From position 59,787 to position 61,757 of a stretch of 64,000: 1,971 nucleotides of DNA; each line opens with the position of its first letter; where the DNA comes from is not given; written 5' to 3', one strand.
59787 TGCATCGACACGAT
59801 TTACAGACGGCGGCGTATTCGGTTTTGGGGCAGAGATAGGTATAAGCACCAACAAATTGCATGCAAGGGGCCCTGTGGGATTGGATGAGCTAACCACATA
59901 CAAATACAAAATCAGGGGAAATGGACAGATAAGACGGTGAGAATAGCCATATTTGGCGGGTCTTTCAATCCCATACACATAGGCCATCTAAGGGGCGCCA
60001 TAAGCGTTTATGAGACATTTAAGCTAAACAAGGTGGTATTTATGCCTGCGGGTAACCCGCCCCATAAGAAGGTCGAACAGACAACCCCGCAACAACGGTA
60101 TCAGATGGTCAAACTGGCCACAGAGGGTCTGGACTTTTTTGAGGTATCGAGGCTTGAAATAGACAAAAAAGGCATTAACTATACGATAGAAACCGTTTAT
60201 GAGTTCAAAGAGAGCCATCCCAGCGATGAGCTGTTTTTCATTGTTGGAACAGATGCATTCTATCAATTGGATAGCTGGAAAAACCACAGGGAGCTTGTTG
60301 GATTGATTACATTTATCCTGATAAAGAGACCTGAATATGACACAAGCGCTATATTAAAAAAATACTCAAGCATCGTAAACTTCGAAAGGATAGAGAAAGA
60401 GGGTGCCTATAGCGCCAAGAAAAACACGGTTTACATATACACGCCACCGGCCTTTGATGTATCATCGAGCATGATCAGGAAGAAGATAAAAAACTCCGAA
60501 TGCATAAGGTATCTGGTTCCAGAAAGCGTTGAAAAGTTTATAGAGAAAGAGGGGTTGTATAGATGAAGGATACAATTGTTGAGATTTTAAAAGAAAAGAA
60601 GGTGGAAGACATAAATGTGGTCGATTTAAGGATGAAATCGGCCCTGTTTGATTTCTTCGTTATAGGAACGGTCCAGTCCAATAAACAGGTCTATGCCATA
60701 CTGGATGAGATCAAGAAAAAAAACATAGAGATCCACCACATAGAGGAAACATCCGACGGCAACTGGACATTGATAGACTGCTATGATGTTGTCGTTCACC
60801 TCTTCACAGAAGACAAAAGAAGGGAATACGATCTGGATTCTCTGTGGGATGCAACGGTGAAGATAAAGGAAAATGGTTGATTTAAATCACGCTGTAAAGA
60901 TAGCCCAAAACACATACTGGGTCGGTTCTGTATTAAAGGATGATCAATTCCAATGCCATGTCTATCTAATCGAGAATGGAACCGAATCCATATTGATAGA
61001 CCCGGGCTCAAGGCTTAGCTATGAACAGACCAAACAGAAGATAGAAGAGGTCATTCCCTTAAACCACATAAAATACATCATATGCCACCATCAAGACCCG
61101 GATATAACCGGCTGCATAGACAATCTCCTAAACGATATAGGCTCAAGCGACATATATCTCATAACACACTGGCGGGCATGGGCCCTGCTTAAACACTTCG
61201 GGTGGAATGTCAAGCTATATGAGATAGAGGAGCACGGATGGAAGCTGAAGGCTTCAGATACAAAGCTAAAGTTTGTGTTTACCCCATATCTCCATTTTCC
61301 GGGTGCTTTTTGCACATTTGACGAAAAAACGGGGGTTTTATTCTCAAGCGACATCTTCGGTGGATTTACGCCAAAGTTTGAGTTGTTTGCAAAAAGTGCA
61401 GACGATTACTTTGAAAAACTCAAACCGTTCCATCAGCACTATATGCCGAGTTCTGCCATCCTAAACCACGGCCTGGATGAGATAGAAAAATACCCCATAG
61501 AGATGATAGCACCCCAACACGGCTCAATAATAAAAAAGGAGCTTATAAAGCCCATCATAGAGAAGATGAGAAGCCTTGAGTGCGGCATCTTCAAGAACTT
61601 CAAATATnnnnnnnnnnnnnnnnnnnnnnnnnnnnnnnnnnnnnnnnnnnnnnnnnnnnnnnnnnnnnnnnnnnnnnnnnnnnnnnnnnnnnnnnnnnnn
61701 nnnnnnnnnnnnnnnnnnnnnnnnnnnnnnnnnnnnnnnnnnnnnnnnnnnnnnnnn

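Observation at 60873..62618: MBL-fold di-iron (ODP/flavodiiron-core-like) sensor fused to GGDEF, translationally coupled to rsfS at the end of the rplU-rpmA-obg-proBA-nadD operon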

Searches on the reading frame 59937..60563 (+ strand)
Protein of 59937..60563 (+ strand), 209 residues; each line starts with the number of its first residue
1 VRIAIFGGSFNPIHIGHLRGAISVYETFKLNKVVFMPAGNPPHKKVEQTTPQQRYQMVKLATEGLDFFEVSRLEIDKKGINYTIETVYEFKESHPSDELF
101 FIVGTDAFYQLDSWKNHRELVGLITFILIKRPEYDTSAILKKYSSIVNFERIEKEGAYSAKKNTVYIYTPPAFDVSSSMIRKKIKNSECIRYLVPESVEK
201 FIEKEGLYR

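Call 3: search_protein_families(library=pfam, proteins=[window:59937-60563:+], max_evalue=0.01)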
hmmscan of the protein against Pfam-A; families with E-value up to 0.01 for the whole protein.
window:59937-60563:+ (209 aa): 2 families
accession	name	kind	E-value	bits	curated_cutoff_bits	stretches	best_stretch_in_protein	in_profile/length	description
PF01467.32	CTP_transf_like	-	1.1e-24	87.6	21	1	5-182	1-132/133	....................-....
PF19728.4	DUF6220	-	0.0044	17.8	29.8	1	100-129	2-31/66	Family of unknown function (DUF6220)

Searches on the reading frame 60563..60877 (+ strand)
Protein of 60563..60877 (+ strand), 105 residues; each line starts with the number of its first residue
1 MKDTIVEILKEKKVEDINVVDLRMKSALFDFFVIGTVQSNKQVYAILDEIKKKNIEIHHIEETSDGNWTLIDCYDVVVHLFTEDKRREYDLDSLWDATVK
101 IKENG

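Call 3: search_protein_families(library=pfam, proteins=[window:60563-60877:+], max_evalue=0.01)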
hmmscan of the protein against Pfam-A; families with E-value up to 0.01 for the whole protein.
window:60563-60877:+ (105 aa): 1 family
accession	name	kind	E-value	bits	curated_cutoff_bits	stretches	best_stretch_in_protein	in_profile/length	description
PF02410.21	RsfS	-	2.5e-27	95.4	21.6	1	4-95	2-98/98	Ribosomal silencing factor during starvation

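Call 4: search_protein_families(library=ncbifam, proteins=[window:60563-60877:+], max_evalue=0.01)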
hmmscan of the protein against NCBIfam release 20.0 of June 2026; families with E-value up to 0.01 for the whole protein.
window:60563-60877:+ (105 aa): 1 family
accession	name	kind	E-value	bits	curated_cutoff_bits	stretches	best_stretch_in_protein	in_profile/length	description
TIGR00090.1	rsfS_iojap_ybeB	equivalog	1.3e-27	95.9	56.9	1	2-95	2-99/99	ribosome silencing factor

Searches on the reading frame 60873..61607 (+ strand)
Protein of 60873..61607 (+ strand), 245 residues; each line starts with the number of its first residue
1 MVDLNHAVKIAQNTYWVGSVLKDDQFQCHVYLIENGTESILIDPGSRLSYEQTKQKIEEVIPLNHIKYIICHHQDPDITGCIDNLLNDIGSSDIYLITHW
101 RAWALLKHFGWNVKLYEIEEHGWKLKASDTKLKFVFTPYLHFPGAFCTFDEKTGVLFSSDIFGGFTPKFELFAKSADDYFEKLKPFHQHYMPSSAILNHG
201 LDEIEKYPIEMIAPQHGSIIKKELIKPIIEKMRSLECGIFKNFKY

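Call 6: search_solved_structures(query=window:60873-61607:+, max_evalue=0.001, show_alignments=4)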
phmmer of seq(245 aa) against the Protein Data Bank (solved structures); distinct sequences matched with E-value up to 0.001: 19.
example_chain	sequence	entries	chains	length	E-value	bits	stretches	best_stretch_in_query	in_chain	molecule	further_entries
6qrq_B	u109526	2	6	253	1.1e-32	116.6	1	23-239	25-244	Oxygen-binding diiron protein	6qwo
6qnm_A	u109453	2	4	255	1.7e-23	86.5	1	15-239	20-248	OXYGEN-BINDING DI-IRON PROTEIN | Uncharacterized protein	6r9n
4dik_A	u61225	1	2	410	2.2e-14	56.6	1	28-223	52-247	FLAVOPROTEIN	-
4dil_A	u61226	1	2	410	4.3e-14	55.6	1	28-223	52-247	FLAVOPROTEIN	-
5v8s_A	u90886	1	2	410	4.4e-14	55.6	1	28-223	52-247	Flavoprotein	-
1vme_A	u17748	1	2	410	4.9e-14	55.5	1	28-223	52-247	Flavoprotein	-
6etb_A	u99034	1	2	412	4.1e-12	49.2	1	30-221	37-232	Anaerobic nitric oxide reductase flavorubredoxin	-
7r1j_A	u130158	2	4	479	5.8e-12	48.7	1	30-221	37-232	Anaerobic nitric oxide reductase flavorubredoxin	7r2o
4d02_A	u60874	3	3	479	5.8e-12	48.7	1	30-221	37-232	ANAEROBIC NITRIC OXIDE REDUCTASE FLAVORUBREDOXIN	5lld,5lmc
7r2p_A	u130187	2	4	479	5.9e-12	48.6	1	30-221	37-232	Anaerobic nitric oxide reductase flavorubredoxin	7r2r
7r0f_A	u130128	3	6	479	5.9e-12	48.6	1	30-221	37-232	Anaerobic nitric oxide reductase flavorubredoxin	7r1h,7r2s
1ycf_A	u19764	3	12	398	1.1e-10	44.5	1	30-224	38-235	Nitric oxide reductase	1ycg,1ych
2ohh_A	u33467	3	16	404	1.1e-10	44.4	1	30-220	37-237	Type A flavoprotein fprA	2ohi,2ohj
6h0d_A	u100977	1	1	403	2.5e-10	43.3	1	130-222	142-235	Putative diflavin flavoprotein A 3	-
6h0c_A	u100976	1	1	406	2.6e-10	43.3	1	130-222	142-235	Putative diflavin flavoprotein A 3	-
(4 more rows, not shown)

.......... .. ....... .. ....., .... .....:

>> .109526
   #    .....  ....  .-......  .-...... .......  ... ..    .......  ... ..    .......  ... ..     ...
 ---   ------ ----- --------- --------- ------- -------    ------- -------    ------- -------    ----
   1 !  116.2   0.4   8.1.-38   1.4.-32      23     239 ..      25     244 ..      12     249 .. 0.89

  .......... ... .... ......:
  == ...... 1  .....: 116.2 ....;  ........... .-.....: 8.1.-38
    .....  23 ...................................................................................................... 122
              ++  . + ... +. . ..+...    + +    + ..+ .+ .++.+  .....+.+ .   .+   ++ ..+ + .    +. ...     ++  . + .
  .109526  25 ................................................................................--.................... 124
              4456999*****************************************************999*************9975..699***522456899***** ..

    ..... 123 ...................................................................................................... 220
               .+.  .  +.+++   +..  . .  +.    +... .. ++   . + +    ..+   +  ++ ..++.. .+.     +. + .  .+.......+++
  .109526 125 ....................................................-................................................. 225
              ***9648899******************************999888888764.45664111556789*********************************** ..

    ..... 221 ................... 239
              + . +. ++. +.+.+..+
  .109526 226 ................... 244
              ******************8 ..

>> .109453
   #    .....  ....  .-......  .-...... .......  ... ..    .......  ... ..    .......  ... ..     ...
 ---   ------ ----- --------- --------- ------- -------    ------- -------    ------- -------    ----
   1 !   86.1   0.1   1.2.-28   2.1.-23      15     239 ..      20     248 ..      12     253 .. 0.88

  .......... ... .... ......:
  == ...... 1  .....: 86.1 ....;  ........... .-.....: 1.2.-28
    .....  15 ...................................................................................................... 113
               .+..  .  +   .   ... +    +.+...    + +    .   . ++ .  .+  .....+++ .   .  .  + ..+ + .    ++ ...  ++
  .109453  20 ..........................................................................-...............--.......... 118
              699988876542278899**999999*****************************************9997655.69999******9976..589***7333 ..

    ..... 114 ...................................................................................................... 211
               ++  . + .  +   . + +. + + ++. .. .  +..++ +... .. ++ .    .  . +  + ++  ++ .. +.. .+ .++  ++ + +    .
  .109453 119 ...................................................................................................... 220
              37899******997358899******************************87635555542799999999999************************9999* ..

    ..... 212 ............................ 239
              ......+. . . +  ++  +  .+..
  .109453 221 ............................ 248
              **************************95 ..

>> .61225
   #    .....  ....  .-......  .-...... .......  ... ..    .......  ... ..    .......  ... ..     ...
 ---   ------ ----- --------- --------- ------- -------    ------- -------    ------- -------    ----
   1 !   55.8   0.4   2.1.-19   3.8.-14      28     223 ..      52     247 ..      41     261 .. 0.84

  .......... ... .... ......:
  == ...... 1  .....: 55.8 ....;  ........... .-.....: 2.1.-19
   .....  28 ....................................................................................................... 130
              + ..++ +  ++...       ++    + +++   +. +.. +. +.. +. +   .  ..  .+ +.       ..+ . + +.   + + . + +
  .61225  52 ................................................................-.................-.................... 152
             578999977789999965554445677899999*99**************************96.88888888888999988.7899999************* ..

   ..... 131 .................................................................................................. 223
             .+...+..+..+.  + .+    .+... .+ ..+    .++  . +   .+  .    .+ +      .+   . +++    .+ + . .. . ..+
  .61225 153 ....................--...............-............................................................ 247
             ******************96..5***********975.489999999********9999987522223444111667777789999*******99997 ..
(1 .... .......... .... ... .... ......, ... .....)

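Call 65: search_protein_representatives(protein=window:60873-61583:+)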
Query: 237 residues. Proteins with E-value up to 0.001 (for the whole library): 1329; up to 1e-10: 593; up to 1e-30: 192. The best 150 are listed.
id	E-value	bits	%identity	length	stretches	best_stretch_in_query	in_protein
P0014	1.1e-111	388.4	68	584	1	3-237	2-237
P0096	4.2e-94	330.8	59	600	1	3-237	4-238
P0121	6.4e-94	330.2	59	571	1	4-236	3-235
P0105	2.9e-93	328.1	59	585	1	4-237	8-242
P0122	1.5e-89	316.0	57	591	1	2-237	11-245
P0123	4.0e-88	311.3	55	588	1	2-237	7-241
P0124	9.6e-88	310.0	57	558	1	2-237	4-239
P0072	2.2e-87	308.9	56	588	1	3-237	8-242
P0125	2.8e-85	302.0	52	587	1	3-237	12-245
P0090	3.8e-85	301.5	56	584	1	5-237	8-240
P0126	1.6e-84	299.4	54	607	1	2-237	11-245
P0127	1.2e-83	296.6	55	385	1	7-237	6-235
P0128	3.3e-83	295.2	55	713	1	5-237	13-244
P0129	1.7e-82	292.8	55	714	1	7-237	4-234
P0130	7.0e-82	290.8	53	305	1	3-237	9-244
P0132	9.2e-78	277.3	52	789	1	6-237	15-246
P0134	3.7e-77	275.3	50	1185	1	7-237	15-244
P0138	7.9e-75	267.7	49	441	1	3-237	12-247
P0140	3.2e-74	265.7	50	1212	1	5-237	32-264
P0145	3.6e-70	252.5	50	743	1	1-237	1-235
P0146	6.8e-70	251.6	52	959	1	3-237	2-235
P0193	2.9e-53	197.1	43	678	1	7-237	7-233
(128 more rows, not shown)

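Call 66: search_protein_families(library=pfam, proteins=[P0128, P0132, P0134, P0127, P0146, P0193, P0145, P0138, P0140, P0130], max_evalue=0.00001)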
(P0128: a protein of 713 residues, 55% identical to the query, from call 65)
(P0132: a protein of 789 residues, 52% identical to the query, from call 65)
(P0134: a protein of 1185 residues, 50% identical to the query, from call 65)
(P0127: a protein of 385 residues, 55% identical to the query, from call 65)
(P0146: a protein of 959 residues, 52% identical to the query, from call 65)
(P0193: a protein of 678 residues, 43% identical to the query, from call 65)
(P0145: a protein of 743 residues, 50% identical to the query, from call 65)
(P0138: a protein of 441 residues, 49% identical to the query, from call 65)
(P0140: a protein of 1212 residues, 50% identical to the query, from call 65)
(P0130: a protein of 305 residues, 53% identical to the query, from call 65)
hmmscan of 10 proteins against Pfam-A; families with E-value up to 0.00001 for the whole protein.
P0128 (713 aa): 3 families
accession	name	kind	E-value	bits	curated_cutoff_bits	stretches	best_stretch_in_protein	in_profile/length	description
PF19583.5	ODP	-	9.6e-57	192.4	27.2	1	34-224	1-194/194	ODP family beta lactamase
PF02518.31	HATPase_c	-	1.4e-14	54.9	26.4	1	597-705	2-109/111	Histidine kinase-, DNA gyrase B-, and HSP90-like ATPase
PF00753.33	Lactamase_B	-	1e-06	29.2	22.7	1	32-223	2-196/196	Metallo-beta-lactamase superfamily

P0132 (789 aa): 3 families
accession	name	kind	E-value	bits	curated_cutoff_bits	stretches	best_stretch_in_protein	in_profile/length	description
PF19583.5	ODP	-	3.2e-59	200.5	27.2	1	35-226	1-194/194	ODP family beta lactamase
PF00211.25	Guanylate_cyc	-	1.6e-25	90.2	21.9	1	489-664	6-176/183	Adenylate and Guanylate cyclase catalytic domain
PF00753.33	Lactamase_B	-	3.6e-11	43.8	22.7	0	119-225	98-196/196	Metallo-beta-lactamase superfamily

P0134 (1185 aa): 6 families
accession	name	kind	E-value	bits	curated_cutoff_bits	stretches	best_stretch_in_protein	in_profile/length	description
PF19583.5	ODP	-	6.5e-53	179.9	27.2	1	34-224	1-194/194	ODP family beta lactamase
PF00072.30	Response_reg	-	1.2e-47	161.1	30.2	2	830-940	1-109/111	Response regulator receiver domain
PF02518.31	HATPase_c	-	6.4e-28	97.8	26.4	1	543-653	1-105/111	Histidine kinase-, DNA gyrase B-, and HSP90-like ATPase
PF00512.31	HisKA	-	1.7e-21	76.5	26.9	1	431-496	1-66/66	His Kinase A (phospho-acceptor) domain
PF01627.28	Hpt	-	5.8e-11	42.9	24.6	1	1001-1080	2-80/84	Hpt domain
PF00753.33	Lactamase_B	-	8.7e-08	32.8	22.7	1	32-223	2-196/196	Metallo-beta-lactamase superfamily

P0127 (385 aa): 2 families
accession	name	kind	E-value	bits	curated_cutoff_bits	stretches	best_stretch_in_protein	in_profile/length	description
PF19583.5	ODP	-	4.1e-63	213.2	27.2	1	25-215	1-194/194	ODP family beta lactamase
PF00753.33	Lactamase_B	-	4.1e-15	56.7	22.7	1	23-214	2-196/196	Metallo-beta-lactamase superfamily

P0146 (959 aa): 8 families
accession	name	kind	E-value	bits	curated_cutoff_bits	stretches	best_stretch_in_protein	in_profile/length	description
PF00563.25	EAL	-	5.6e-75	252.2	31.3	1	705-938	4-236/236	EAL domain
PF19583.5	ODP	-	3.6e-65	219.9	27.2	1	25-215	1-194/194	ODP family beta lactamase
PF00990.26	GGDEF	-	2.2e-49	167.8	23.8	1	526-682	1-160/161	Diguanylate cyclase, GGDEF domain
PF13426.13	PAS_9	-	1.1e-20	74.3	27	2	400-506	2-102/103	PAS domain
PF00989.32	PAS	-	4e-18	65.9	22.6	1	260-319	2-68/113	PAS fold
PF08448.16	PAS_4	-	2e-16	60.6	23.1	1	396-507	2-107/110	PAS fold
PF13188.13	PAS_8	-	4.5e-11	42.7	21.8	0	259-312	1-54/65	PAS domain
PF00753.33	Lactamase_B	-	9.6e-11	42.4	22.7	1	23-214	2-196/196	Metallo-beta-lactamase superfamily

P0193 (678 aa): 3 families
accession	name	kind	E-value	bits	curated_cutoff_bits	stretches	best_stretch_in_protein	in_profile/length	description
PF19583.5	ODP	-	2.6e-55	187.8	27.2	1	26-214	1-194/194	ODP family beta lactamase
PF00072.30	Response_reg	-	1.7e-22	80.1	30.2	1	556-667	1-110/111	Response regulator receiver domain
PF00990.26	GGDEF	-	1e-09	38.8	23.8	1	378-509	3-138/161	Diguanylate cyclase, GGDEF domain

P0145 (743 aa): 4 families
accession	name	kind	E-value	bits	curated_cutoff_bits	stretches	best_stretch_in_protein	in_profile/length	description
PF19583.5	ODP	-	3.9e-58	197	27.2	1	26-215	1-194/194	ODP family beta lactamase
PF02518.31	HATPase_c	-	6.7e-15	55.9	26.4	1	641-742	4-106/111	Histidine kinase-, DNA gyrase B-, and HSP90-like ATPase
PF00753.33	Lactamase_B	-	5.5e-09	36.7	22.7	1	24-214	2-196/196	Metallo-beta-lactamase superfamily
PF00512.31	HisKA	-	1.9e-06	28.3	26.9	1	527-592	2-62/66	His Kinase A (phospho-acceptor) domain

P0138 (441 aa): 3 families
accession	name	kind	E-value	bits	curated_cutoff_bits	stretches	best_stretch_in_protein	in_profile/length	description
PF19583.5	ODP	-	1.7e-53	181.8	27.2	1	35-227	1-194/194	ODP family beta lactamase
PF03743.19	TrbI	-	5.4e-30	105.1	35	1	324-435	73-187/188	Bacterial conjugation TrbI-like protein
PF00753.33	Lactamase_B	-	4.9e-09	36.8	22.7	1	33-226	2-196/196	Metallo-beta-lactamase superfamily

P0140 (1212 aa): 6 families
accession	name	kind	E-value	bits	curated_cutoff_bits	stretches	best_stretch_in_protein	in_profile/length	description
PF19583.5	ODP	-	6.9e-53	179.8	27.2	1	53-244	1-194/194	ODP family beta lactamase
PF00072.30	Response_reg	-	7.5e-53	177.9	30.2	2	849-960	1-110/111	Response regulator receiver domain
PF02518.31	HATPase_c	-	8e-30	104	26.4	1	560-674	1-109/111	Histidine kinase-, DNA gyrase B-, and HSP90-like ATPase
PF00512.31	HisKA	-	1.8e-19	69.9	26.9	1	448-513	1-66/66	His Kinase A (phospho-acceptor) domain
PF01627.28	Hpt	-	2.6e-10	40.8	24.6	1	1014-1095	2-82/84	Hpt domain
PF00753.33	Lactamase_B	-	1.1e-09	39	22.7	1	51-243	2-196/196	Metallo-beta-lactamase superfamily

P0130 (305 aa): 2 families
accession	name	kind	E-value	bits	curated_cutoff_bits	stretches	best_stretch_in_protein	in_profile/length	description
PF19583.5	ODP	-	1.2e-54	185.5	27.2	1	32-224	1-194/194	ODP family beta lactamase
PF00753.33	Lactamase_B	-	1.3e-10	41.9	22.7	1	30-223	2-196/196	Metallo-beta-lactamase superfamily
